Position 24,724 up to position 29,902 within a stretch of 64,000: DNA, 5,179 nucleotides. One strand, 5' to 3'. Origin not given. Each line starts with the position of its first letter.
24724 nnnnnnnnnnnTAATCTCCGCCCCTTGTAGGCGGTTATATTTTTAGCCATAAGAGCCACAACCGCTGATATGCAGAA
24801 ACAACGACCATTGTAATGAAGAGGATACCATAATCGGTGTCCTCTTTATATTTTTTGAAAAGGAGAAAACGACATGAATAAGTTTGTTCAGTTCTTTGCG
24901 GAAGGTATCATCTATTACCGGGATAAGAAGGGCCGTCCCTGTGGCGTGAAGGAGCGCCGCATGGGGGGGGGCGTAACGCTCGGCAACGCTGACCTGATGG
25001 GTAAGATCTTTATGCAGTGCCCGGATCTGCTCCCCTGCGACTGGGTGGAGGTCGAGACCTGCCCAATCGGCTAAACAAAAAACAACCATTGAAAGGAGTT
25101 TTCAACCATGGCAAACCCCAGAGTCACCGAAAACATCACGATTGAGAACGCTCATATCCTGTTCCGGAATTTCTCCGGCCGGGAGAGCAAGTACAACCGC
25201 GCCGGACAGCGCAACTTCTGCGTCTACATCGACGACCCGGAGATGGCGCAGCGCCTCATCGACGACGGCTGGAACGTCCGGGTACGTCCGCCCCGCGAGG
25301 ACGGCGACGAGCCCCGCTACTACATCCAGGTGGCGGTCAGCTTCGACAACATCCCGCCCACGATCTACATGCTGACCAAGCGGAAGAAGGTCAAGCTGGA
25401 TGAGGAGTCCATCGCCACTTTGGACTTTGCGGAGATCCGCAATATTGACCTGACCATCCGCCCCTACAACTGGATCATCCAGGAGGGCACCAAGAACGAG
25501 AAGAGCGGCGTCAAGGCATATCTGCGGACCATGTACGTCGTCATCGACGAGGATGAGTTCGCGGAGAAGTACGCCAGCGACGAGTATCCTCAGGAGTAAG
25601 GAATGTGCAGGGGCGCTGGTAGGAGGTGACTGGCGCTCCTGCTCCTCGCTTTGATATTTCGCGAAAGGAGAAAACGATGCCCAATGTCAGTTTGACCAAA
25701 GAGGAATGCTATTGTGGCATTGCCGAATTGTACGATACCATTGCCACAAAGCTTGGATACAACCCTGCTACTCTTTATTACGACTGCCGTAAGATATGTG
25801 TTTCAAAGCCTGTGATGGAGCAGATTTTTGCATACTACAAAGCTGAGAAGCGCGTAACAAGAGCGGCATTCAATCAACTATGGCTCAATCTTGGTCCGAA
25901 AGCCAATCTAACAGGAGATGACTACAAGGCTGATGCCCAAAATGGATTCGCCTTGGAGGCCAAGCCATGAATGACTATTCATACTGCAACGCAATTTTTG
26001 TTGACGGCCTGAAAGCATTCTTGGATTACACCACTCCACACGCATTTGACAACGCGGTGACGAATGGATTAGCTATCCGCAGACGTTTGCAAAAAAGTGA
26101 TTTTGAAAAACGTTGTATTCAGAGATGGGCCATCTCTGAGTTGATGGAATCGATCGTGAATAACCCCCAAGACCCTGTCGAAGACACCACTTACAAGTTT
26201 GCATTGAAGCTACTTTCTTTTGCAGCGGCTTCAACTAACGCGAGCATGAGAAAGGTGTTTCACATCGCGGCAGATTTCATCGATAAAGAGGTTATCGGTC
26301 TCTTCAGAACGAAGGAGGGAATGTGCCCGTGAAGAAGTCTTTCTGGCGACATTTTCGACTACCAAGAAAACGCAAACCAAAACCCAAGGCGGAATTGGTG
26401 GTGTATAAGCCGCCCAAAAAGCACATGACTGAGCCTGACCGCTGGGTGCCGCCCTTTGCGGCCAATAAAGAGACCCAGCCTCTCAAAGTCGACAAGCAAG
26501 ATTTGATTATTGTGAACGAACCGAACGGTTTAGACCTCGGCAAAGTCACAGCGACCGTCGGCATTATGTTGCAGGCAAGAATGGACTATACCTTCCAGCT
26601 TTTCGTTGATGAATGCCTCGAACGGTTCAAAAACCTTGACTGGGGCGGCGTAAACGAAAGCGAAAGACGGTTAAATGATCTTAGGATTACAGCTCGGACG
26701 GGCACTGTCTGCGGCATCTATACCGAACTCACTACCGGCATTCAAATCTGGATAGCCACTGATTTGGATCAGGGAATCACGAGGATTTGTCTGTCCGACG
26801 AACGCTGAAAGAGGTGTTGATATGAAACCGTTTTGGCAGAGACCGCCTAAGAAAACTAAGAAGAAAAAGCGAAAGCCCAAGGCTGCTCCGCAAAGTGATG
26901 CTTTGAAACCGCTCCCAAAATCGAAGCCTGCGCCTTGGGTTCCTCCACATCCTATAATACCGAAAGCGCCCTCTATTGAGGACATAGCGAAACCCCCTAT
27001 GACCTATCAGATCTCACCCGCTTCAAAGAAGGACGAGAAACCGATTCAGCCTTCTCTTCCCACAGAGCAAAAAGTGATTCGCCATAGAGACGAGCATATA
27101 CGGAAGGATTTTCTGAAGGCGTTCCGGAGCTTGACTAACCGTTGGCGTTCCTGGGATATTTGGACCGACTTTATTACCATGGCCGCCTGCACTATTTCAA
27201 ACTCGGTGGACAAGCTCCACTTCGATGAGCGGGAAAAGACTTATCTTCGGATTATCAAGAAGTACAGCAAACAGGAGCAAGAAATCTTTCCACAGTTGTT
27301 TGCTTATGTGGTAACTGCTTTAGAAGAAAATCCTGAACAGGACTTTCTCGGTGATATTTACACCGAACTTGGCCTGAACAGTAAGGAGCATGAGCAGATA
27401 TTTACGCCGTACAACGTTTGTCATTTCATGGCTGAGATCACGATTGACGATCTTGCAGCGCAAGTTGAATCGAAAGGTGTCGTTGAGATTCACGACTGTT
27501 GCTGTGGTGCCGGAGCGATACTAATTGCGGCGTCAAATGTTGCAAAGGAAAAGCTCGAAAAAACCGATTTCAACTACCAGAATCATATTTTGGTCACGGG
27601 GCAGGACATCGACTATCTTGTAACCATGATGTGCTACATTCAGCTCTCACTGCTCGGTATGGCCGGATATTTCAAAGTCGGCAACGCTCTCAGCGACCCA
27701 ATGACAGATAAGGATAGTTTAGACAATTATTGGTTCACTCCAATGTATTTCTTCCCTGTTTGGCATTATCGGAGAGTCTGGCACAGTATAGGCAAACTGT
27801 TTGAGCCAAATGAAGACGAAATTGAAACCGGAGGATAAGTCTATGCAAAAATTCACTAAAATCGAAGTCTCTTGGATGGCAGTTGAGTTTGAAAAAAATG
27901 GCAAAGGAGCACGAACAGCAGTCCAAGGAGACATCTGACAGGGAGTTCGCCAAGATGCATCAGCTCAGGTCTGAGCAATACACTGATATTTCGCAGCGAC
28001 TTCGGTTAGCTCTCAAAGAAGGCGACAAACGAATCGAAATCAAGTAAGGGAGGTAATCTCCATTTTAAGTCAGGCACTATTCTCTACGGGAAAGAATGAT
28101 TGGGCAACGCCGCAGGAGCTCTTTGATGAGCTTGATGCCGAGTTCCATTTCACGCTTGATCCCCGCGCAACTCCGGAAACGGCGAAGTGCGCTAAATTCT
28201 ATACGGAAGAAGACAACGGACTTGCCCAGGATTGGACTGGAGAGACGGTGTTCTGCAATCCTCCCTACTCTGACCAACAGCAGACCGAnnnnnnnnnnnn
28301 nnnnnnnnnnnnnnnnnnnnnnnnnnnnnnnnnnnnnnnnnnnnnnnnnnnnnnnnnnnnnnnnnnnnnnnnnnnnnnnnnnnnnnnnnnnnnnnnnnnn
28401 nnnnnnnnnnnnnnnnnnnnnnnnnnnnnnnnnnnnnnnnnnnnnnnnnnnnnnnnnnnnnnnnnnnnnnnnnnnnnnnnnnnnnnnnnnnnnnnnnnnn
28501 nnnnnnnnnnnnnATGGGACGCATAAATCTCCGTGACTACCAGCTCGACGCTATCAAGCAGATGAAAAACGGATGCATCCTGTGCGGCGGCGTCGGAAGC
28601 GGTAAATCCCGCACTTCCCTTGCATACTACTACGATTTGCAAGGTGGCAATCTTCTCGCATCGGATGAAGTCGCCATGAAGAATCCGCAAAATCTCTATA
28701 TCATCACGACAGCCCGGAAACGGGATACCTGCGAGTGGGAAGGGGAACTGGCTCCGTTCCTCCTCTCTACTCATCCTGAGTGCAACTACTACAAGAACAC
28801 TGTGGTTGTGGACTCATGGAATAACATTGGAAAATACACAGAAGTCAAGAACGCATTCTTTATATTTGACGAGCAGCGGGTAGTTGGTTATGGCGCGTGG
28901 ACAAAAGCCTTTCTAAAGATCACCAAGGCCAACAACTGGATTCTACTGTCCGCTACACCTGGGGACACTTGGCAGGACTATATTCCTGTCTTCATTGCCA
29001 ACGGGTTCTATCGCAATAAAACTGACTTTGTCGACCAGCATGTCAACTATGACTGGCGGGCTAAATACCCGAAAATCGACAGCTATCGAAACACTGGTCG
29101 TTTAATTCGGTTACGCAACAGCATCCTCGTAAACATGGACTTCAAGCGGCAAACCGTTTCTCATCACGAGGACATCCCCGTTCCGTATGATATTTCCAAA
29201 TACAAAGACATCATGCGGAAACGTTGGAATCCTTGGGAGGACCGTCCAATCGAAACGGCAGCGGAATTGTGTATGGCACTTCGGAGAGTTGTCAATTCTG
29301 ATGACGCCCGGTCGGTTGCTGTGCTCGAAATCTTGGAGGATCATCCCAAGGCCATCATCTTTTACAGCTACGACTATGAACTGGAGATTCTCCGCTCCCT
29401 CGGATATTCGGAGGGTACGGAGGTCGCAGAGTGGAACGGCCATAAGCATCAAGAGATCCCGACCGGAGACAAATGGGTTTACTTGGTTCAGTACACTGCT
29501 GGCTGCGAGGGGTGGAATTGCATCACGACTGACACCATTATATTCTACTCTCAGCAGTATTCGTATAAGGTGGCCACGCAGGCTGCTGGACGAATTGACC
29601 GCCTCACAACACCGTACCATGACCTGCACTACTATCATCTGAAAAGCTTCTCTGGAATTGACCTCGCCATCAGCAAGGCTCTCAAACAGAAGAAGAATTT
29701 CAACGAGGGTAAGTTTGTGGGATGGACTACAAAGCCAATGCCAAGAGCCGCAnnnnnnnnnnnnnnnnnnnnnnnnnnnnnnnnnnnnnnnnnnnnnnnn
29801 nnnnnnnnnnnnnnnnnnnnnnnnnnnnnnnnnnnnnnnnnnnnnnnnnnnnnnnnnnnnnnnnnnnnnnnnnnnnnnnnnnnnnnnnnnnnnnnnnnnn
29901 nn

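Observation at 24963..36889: Three 9-11-nt poly-G tracts; two sit exactly at frameshift points (Dam-like methylase and a 220-aa gene)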

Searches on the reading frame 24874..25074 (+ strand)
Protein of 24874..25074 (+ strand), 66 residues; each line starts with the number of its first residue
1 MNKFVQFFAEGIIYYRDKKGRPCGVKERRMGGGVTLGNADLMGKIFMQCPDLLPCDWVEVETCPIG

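Call 10: search_protein_families(library=pfam, proteins=[window:24874-25074:+], max_evalue=0.01)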
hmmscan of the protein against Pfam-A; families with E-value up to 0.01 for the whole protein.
window:24874-25074:+ (66 aa): 0 families

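Call 39: search_protein_families(library=phrogs, proteins=[window:24874-25071:+], max_evalue=0.001)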
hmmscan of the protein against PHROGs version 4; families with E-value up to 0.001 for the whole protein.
seq(66 aa): 0 families

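Call 51: search_protein_families(library=ncbifam, proteins=[window:24874-25071:+], max_evalue=0.01)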
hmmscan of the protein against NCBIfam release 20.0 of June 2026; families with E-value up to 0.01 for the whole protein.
seq(66 aa): 0 families

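Call 64: find_homologous_proteins(query=window:24874-25071:+, max_evalue=0.001)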
Query seq(66 aa) (66 aa): 24 proteins with E <= 0.001 among 24 candidates.
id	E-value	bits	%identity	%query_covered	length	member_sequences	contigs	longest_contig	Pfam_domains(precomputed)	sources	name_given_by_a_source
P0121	1.1e-37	145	97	100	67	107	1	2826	-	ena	-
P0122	1.5e-36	141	94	100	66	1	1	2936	-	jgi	-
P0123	8.9e-36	138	91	100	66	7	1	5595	-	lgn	-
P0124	6.5e-35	136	91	100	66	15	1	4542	-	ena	-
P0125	5.6e-34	133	86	100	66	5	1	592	-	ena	-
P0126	9.9e-32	126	83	100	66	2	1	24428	-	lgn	-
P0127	1.1e-31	126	85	100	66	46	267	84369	-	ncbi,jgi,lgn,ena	-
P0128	2.5e-31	124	85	100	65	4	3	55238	-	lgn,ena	-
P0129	1.4e-29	119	80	97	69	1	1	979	-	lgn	-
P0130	4.6e-29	117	80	100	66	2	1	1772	-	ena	-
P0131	5.1e-29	117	79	100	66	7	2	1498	-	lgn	-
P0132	5.4e-29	117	82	100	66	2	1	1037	-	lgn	-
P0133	7.2e-29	117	77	100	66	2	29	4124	-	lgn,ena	-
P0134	8.0e-29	116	76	100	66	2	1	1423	-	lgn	-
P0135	9.4e-26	107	73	100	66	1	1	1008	-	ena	-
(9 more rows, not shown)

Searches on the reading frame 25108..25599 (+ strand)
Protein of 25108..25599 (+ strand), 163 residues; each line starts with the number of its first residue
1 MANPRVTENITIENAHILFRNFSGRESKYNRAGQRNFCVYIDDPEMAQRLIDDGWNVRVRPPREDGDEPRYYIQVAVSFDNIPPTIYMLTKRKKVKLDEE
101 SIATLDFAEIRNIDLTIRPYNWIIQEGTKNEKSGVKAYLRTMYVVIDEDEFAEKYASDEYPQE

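Call 10: search_protein_families(library=pfam, proteins=[window:25108-25599:+], max_evalue=0.01)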
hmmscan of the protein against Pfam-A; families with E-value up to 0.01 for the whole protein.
window:25108-25599:+ (163 aa): 1 family
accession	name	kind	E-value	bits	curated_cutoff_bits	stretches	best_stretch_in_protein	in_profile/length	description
PF24083.1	Phage_ssDNA_bind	-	1e-51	175.5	27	1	7-156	9-157/193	Putative phage ssDNA-binding domain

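Call 47: find_encoding_contigs(protein=window:25108-25599:+, flank=4000, max_places=10)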
Protein window:25108-25599:+ (163 aa): 24 contigs read that carry it; 10 places shown.
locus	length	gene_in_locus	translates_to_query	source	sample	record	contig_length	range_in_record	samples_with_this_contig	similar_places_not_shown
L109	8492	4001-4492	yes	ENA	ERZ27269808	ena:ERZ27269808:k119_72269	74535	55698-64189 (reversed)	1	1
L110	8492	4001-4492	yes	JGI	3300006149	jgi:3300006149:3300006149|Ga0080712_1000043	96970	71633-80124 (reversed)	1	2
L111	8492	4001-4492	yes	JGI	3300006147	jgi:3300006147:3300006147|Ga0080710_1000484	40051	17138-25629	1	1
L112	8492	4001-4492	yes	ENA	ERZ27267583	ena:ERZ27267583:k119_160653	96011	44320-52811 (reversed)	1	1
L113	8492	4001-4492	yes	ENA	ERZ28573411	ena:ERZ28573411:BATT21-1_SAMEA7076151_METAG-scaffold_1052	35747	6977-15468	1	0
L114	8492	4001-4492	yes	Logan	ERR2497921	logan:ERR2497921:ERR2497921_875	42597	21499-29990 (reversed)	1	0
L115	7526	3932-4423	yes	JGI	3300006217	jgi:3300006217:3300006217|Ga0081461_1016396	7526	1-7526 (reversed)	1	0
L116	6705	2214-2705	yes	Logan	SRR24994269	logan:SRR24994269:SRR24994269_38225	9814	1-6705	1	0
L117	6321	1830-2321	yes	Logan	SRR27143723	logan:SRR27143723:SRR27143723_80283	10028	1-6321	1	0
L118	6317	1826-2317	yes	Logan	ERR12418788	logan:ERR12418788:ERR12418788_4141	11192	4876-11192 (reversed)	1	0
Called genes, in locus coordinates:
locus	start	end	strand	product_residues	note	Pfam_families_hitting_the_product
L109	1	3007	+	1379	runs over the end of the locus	PF19263:DUF5906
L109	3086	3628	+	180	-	-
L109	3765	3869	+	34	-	-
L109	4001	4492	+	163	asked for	PF24083:Phage_ssDNA_bind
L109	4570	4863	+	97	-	-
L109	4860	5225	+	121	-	-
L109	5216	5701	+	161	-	-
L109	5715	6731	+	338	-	PF02384:N6_Mtase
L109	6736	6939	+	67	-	-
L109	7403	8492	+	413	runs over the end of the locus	-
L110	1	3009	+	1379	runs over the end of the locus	PF19263:DUF5906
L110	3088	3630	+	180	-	-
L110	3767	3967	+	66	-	-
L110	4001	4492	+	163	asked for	PF24083:Phage_ssDNA_bind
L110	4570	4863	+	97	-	-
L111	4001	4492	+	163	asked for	PF24083:Phage_ssDNA_bind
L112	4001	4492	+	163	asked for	PF24083:Phage_ssDNA_bind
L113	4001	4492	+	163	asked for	PF24083:Phage_ssDNA_bind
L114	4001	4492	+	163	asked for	PF24083:Phage_ssDNA_bind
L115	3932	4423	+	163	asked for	PF24083:Phage_ssDNA_bind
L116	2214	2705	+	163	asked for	PF24083:Phage_ssDNA_bind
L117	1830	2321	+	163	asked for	PF24083:Phage_ssDNA_bind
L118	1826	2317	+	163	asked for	PF24083:Phage_ssDNA_bind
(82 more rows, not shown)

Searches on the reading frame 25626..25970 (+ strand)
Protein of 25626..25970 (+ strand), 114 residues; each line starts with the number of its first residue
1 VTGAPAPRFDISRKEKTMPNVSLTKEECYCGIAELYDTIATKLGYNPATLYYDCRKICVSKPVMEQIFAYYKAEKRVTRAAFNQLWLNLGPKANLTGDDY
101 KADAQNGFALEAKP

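Call 10: search_protein_families(library=pfam, proteins=[window:25626-25970:+], max_evalue=0.01)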
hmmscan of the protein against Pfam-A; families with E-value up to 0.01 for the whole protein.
window:25626-25970:+ (114 aa): 0 families

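Call 39: search_protein_families(library=phrogs, proteins=[window:25626-25970:+], max_evalue=0.001)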
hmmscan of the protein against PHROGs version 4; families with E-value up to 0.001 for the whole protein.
window:25626-25970:+ (114 aa): 1 family
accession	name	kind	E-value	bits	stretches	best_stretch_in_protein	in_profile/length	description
phrog_36673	-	unknown function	3.9e-18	66.5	1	21-109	5-93/97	-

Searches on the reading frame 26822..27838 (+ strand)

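Call 10: search_protein_families(library=pfam, proteins=[window:26822-27838:+], max_evalue=0.01)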
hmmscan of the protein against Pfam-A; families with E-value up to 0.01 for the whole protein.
window:26822-27838:+ (338 aa): 1 family
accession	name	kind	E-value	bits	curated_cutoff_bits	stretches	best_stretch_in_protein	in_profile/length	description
PF02384.22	N6_Mtase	-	7.4e-09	35.8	20.4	1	173-296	3-121/311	N-6 DNA Methylase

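Call 39: search_protein_families(library=phrogs, proteins=[window:26822-27838:+], max_evalue=0.001)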
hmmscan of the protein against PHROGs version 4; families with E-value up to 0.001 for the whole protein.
window:26822-27838:+ (338 aa): 5 families
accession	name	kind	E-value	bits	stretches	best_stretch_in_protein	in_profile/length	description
phrog_5696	-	unknown function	2.3e-95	319.7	1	86-331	12-248/250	-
phrog_23459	-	unknown function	4.3e-33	115.4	1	90-317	424-639/649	-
phrog_2713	-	unknown function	7e-08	32.9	1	170-299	166-290/520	-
phrog_1071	-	other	3.5e-06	27.5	1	149-255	31-120/223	DNA methyltransferase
phrog_34860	-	unknown function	3.8e-06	26.1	1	187-296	210-317/830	-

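Call 51: search_protein_families(library=ncbifam, proteins=[window:26822-27838:+], max_evalue=0.01)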
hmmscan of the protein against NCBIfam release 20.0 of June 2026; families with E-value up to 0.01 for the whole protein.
window:26822-27838:+ (338 aa): 1 family
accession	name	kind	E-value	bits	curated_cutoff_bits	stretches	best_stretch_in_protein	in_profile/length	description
TIGR00497.1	hsdM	equivalog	5e-05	22.2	242.75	1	187-298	196-293/515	type I restriction-modification system subunit M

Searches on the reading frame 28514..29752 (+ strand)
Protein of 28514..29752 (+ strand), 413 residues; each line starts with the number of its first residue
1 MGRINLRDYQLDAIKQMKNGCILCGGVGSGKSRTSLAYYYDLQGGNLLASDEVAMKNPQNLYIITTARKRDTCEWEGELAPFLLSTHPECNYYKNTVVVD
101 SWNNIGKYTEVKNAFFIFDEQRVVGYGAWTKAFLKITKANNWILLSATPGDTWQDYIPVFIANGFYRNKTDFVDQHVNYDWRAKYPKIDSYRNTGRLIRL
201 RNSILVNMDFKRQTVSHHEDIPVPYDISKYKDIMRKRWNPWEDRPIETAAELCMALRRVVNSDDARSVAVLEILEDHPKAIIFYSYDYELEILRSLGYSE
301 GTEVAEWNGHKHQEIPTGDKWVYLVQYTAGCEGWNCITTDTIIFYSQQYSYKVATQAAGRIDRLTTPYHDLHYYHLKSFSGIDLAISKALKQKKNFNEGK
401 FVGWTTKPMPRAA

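Call 12: find_related_loci(query=window:28514-29752:+, collection=viral_contigs, flank=10000)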
Query seq(413 aa) (413 aa) in viral_contigs; peptide patterns used: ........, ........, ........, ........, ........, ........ (x = any residue, [..] = any of these).
599 stretches matched a pattern (row limit reached: there are more); 592 encode a relative of the query (tblastn E <= 1e-3); the best 80 are kept; 80 distinct loci.
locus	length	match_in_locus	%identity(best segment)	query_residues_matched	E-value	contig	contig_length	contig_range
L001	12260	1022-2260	96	1-413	0e+0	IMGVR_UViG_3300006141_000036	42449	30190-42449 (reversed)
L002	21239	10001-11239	91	1-413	0e+0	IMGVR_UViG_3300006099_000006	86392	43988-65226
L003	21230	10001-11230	87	4-413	0e+0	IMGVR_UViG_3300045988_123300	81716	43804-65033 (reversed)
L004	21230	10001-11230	87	4-413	0e+0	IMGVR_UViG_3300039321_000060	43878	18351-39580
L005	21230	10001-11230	86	4-413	0e+0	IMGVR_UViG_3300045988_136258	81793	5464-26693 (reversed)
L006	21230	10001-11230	86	4-413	0e+0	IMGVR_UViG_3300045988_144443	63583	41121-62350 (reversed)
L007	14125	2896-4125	86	4-413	0e+0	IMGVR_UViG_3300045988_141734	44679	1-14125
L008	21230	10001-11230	87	4-413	0e+0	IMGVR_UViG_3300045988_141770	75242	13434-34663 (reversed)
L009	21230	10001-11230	86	4-413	0e+0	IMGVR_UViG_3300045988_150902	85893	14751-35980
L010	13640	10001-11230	86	4-413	0e+0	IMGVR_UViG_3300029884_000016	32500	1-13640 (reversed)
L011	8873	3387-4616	86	4-413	0e+0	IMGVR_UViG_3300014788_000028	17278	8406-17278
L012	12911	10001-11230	85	4-413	0e+0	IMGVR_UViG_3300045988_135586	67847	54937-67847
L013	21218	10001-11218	86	4-409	0e+0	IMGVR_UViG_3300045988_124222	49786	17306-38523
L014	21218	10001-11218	86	4-409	0e+0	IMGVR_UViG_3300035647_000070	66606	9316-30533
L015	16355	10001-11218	86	4-409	0e+0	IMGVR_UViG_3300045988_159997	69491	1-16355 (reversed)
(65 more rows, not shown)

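Call 51: search_protein_families(library=ncbifam, proteins=[window:28514-29752:+], max_evalue=0.01)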
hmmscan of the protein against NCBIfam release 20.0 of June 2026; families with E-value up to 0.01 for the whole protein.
seq(413 aa): 0 families
